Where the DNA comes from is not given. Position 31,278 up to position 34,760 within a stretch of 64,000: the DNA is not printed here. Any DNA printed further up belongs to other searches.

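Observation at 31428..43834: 12.4 kb glycan-uptake operon of unusual composition: giant CBM-bearing SBP, two permease pairs, NHL-TPR-Yip1 membrane protein, DUF5696-like exoprotein, no ATPase and no recognisable glycosidase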

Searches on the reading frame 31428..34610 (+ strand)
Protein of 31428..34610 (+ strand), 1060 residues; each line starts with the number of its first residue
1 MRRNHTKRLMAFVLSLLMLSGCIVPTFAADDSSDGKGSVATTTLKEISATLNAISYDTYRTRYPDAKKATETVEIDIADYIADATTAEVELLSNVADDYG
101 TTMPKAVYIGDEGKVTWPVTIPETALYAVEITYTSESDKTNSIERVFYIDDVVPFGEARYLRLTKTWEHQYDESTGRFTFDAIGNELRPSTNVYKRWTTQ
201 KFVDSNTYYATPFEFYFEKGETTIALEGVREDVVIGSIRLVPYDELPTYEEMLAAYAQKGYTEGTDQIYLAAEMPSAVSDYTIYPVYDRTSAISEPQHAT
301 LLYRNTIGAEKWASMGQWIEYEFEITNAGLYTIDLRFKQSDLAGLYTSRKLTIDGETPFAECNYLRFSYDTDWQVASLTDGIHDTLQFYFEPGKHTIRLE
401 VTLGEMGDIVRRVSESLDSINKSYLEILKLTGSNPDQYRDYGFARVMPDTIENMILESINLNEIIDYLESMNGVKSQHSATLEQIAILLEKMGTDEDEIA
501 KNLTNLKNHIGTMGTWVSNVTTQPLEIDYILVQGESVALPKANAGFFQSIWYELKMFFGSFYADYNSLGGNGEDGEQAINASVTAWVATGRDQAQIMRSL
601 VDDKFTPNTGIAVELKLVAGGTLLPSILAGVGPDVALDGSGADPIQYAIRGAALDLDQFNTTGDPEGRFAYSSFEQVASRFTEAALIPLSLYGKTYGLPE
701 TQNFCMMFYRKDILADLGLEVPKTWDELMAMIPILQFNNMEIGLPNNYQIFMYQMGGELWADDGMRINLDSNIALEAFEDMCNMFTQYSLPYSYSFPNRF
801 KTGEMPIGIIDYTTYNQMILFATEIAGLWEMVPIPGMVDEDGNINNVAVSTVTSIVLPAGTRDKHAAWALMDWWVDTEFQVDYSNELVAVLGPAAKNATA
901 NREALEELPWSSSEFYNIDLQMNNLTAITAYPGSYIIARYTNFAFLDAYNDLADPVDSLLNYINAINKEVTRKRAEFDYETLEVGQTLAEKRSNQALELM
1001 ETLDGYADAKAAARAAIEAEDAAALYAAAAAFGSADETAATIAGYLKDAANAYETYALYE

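Call 3: search_protein_families(library=pfam, proteins=[window:31428-34610:+], max_evalue=0.01)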
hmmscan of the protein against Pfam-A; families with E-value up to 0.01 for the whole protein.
window:31428-34610:+ (1060 aa): 2 families
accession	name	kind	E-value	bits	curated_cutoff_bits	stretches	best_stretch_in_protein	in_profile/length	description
PF25275.1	Golvesin_C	-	0.00032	21.2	31.6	0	92-142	20-70/132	Golvesin C-terminal domain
PF17829.7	GH115_C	-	0.0015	18.8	24.1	1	293-425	33-168/172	Glycosyl hydrolase family 115 C-terminal domain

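Call 4: search_protein_families(library=ncbifam, proteins=[window:31428-34610:+], max_evalue=0.01)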
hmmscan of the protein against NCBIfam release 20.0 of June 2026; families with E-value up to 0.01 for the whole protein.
window:31428-34610:+ (1060 aa): 2 families
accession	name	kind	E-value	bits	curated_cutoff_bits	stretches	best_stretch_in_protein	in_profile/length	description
TIGR03850.1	bind_CPR_0540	equivalog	9.2e-05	21.2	299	1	693-731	149-187/437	carbohydrate ABC transporter substrate-binding protein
NF053763.1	ABCarbgalBndGanS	equivalog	0.00027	19.8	700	1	675-730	118-171/420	galactooligosaccharide ABC transporter substrate-binding protein GanS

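Call 14: search_solved_structures(query=window:31428-34610:+, max_evalue=1)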
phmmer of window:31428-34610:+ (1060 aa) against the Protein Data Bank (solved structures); distinct sequences matched with E-value up to 1: 48.
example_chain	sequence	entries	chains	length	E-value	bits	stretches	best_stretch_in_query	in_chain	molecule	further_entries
5ysb_A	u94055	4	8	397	3.1e-08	35.6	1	585-731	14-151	Lin1841 protein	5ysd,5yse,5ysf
5ci5_A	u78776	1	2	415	0.00039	22.1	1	601-790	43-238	Extracellular solute-binding protein family 1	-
9xf5_A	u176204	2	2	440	0.00039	22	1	623-737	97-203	ABC transporter substrate-binding protein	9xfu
2hq0_A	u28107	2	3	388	0.001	20.7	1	690-732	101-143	Sugar ABC transporter, sugar-binding protein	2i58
2heu_A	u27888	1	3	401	0.0011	20.6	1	690-732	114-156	Sugar ABC transporter, sugar-binding protein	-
6pql_A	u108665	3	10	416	0.0011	20.6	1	690-732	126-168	ABC transporter sugar-binding protein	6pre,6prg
2hfb_A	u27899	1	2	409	0.0011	20.6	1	690-732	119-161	Sugar ABC transporter, sugar-binding protein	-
4r9f_A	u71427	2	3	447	0.0014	20.3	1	677-731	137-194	MBP1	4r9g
3quf_A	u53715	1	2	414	0.0016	20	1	690-739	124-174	Extracellular solute-binding protein, family 1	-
1eu8_A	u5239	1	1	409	0.0046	18.5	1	636-746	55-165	TREHALOSE/MALTOSE BINDING PROTEIN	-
6hur_A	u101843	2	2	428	0.0054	18.3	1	653-761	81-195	ABC transporter substrate-binding protein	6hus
7vfq_A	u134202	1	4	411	0.0077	17.8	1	681-733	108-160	Extracellular solute-binding protein, family 1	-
7vfr_A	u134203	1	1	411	0.0077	17.8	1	681-733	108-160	Extracellular solute-binding protein, family 1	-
4ry1_A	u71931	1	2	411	0.0082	17.7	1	681-736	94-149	Periplasmic solute binding protein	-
6dtq_A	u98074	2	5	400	0.0094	17.5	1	680-786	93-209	maltose-binding protein MalE3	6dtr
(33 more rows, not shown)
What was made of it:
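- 31428..34610 (+): Large lipoprotein solute-binding protein, 1060 aa. Layout: lipobox LSGC (Cys22), two CBM-like beta-sandwich modules (73-241, 268-402), helical region 406-521, CUT1 SBP fold 526-980, helical tail 988-1059. PDB sequence hit Lin1841, 3e-8 (call 14).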

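Call 45: find_homologous_proteins(query=window:31428-34610:+, max_evalue=0.00001)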
Query window:31428-34610:+ (1060 aa): 1176 proteins with E <= 0.00001 among 8000 candidates; the best 120 are listed.
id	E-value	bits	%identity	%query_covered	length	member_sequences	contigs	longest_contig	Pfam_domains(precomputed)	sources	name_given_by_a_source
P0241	0.0e+0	2401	100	100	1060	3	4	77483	-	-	-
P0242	0.0e+0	2137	89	100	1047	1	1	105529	-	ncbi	-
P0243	0.0e+0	2105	86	100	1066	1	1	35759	PF01547.31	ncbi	-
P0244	0.0e+0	2104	87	100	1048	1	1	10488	PF25275.2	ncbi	-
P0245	0.0e+0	2086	87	100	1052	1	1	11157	PF25275.2,PF17829.8,PF01547.31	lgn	-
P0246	0.0e+0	2051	85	100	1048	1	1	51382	PF01547.31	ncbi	-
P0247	0.0e+0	1884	79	100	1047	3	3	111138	PF01547.31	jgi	-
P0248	0.0e+0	1861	78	100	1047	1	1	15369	PF01547.31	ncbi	-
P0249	0.0e+0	1849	77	100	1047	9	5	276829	-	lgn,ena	-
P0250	0.0e+0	1846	78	100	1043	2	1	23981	PF01547.31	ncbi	-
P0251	0.0e+0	1784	75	100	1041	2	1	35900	PF13416.12,PF25275.2,PF01547.31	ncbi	-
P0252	0.0e+0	1751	73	100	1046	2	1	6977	PF25275.2,PF01547.31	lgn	-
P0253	0.0e+0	1732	72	100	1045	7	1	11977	PF13416.12,PF25275.2,PF01547.31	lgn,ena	-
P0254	0.0e+0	1706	70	100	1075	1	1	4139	PF01547.31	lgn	-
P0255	0.0e+0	1688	70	100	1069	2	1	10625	PF13416.12,PF01547.31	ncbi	-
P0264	0.0e+0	1493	65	100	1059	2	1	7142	PF13416.12,PF01547.31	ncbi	-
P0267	0.0e+0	1355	58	100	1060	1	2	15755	PF01547.31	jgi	-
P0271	0.0e+0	1346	58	100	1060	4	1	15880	PF25275.2,PF01547.31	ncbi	-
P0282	0.0e+0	1331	57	100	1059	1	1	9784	PF01547.31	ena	-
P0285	0.0e+0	1327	56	100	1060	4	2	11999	-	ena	-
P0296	0.0e+0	1316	56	100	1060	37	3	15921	PF01547.31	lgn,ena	-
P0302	0.0e+0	1311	57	100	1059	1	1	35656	PF01547.31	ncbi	-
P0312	0.0e+0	1300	57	100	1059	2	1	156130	PF13416.12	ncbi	-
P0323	0.0e+0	1278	56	100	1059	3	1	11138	PF01547.31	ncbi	-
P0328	0.0e+0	1266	55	100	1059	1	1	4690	-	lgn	-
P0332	0.0e+0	1256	55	100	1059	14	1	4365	PF01547.31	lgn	-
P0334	0.0e+0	1254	54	100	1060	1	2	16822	-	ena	-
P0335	0.0e+0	1252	54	100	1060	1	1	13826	-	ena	-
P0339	0.0e+0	1249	54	100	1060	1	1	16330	PF16990.12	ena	-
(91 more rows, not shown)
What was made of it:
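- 31428..34610 (+): Homologs carry CBM_35, CBM_6 and SBP_bac_1 (call 45).
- On CBM6/CBM35-type carbohydrate-binding module (SBP N-terminus): Some orthologs carry precomputed CBM_35 or CBM_6 hits (call 45).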

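Call 59: predict_structure(alignment_id=A2)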
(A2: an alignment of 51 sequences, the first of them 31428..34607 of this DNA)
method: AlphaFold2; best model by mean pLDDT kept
length: 1060 residues; sequences in the alignment: 51
mean_pLDDT: 79.6   pTM: 0.73
mean pLDDT of the five models: 79.6, 78.2, 78.1, 77.3, 72.9
residues with pLDDT >= 90: 305; 70-90: 568; 50-70: 84; < 50: 103
segments of 3 or more residues with pLDDT < 50: 1-8, 14-50, 296-302, 304-310, 562-576, 621-641, 820-826
pLDDT, mean of each block of 10 residues (from residue 1): 45 47 26 24 42 77 85 92 92 91 93 92 93 88 87 83 88 74 60 89 83 91 90 94 89 91 91 85 61 51 44 82 93 89 85 92 90 89 91 94 86 85 82 72 83 91 87 75 92 87 84 81 84 90 75 66 41 50 78 76 81 72 44 44 68 84 84 92 89 86 91 80 89 83 87 80 64 86 85 82 84 76 55 87 85 84 90 92 79 76 87 88 85 76 88 86 84 76 77 92 89 92 90 83 90 73
secondary structure, 60 per line:
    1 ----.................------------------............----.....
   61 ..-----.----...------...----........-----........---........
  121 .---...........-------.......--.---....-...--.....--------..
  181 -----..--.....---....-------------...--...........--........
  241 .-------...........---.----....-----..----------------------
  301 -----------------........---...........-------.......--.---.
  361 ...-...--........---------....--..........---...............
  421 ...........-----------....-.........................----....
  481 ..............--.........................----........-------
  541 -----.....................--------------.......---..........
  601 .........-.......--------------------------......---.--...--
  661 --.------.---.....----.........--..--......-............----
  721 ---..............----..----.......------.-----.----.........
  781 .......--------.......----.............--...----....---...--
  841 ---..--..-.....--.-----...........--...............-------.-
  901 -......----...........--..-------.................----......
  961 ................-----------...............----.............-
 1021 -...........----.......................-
elements in order (helices of 4 or more, strands of 3 or more residues): H5-21 H40-51 H56-62 E73-75 E89-96 E102-109 E113-121 E125-135 E143-149 H156-159 E161-163 E166-170 E190-194 E198-201 E215-217 E220-230 E233-241 H249-259 E268-271 E318-325 E329-339 E347-353 H360-363 E365-367 E370-377 E387-390 E393-402 H406-431 H443-446 H448-472 H477-494 H497-521 E526-533 H546-566 E581-587 H591-609 E611-617 H644-649 H674-678 H683-689 E698-703 E705-710 H711-716 H725-737 H748-754 H772-787 H796-802 E807-811 H812-819 E829-832 E836-838 E851-855 H864-874 H877-891 H902-907 H912-922 H934-950 H955-976 H988-1002 H1007-1019 H1022-1032 H1037-1059
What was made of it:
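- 31428..34610 (+): AF2 model pLDDT 80 (call 59).
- On CBM6/CBM35-type carbohydrate-binding module (SBP N-terminus): AF2 shows two beta-rich modules (call 59).
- Checked: They appear as two beta-rich modules, 73-241 and 268-402, in the AF2 model (call 59).
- The CBM-like modules on the SBP are typical of polysaccharide foraging (calls 45, 59).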
